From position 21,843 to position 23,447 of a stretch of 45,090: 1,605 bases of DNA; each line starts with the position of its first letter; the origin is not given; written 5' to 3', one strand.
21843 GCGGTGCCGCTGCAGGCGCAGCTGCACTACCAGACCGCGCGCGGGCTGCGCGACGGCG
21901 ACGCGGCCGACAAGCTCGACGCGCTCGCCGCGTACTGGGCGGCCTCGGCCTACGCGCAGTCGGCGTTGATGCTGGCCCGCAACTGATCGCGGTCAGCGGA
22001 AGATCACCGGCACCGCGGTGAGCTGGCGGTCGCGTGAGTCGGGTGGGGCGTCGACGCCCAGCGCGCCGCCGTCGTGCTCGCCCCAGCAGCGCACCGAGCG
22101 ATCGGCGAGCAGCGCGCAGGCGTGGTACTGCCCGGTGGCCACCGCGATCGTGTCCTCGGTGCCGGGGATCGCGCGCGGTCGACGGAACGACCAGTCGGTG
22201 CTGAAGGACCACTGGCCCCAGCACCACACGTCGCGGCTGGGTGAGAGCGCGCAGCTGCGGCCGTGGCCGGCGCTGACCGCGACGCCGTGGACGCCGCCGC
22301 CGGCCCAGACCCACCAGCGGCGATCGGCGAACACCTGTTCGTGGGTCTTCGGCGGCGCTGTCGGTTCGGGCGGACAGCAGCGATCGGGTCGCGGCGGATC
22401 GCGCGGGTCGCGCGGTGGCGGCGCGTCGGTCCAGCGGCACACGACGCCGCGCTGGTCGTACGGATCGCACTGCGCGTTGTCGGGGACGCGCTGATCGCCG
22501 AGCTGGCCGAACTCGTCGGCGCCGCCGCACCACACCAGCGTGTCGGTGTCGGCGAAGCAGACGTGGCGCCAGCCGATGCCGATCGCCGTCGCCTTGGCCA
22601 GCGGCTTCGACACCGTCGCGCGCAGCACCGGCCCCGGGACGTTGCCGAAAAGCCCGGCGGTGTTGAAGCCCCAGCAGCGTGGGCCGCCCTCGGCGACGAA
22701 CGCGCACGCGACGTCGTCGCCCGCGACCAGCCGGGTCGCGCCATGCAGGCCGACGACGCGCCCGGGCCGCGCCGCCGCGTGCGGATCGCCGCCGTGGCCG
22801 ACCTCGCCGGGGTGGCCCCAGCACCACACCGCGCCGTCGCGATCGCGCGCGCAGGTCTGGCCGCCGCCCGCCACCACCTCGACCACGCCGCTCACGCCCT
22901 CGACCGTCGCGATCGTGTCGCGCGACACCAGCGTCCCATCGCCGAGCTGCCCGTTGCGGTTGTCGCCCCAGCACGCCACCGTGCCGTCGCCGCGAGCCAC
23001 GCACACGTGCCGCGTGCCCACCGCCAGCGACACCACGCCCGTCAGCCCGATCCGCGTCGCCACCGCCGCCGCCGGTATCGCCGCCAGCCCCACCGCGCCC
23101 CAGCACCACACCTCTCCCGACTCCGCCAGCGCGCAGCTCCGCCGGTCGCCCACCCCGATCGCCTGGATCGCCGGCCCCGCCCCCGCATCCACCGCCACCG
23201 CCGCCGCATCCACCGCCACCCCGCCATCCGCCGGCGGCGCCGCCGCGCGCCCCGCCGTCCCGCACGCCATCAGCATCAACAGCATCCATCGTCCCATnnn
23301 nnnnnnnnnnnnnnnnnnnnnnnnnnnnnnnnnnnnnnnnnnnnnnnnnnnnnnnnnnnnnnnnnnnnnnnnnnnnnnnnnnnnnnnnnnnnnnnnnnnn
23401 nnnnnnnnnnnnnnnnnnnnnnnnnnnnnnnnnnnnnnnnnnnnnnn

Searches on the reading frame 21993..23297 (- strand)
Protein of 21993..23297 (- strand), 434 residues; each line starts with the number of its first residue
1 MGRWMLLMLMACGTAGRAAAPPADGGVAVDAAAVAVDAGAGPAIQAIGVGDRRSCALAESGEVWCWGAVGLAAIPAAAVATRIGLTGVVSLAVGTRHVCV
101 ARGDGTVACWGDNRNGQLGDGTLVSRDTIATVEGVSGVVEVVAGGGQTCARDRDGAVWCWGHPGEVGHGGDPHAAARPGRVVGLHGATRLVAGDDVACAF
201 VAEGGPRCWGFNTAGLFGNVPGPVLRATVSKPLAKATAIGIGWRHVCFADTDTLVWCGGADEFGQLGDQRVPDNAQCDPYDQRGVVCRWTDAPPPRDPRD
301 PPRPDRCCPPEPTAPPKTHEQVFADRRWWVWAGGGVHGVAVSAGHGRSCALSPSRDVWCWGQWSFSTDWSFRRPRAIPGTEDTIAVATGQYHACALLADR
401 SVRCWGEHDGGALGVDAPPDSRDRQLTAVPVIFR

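Call 36: search_protein_families(library=pfam, proteins=[window:21993-23297:-], max_evalue=0.01)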
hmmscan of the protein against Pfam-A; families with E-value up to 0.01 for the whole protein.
window:21993-23297:- (434 aa): 3 families
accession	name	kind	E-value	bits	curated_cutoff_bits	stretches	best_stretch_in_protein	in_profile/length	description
PF25390.1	WD40_RLD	-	8.3e-41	140.9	150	2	132-420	28-282/363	RCC1-like domain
PF13540.12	RCC1_2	-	5e-34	115.7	22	5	88-117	1-30/30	Regulator of chromosome condensation (RCC1) repeat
PF00415.24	RCC1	-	2.9e-05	25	21.7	1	104-150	1-49/50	Regulator of chromosome condensation (RCC1) repeat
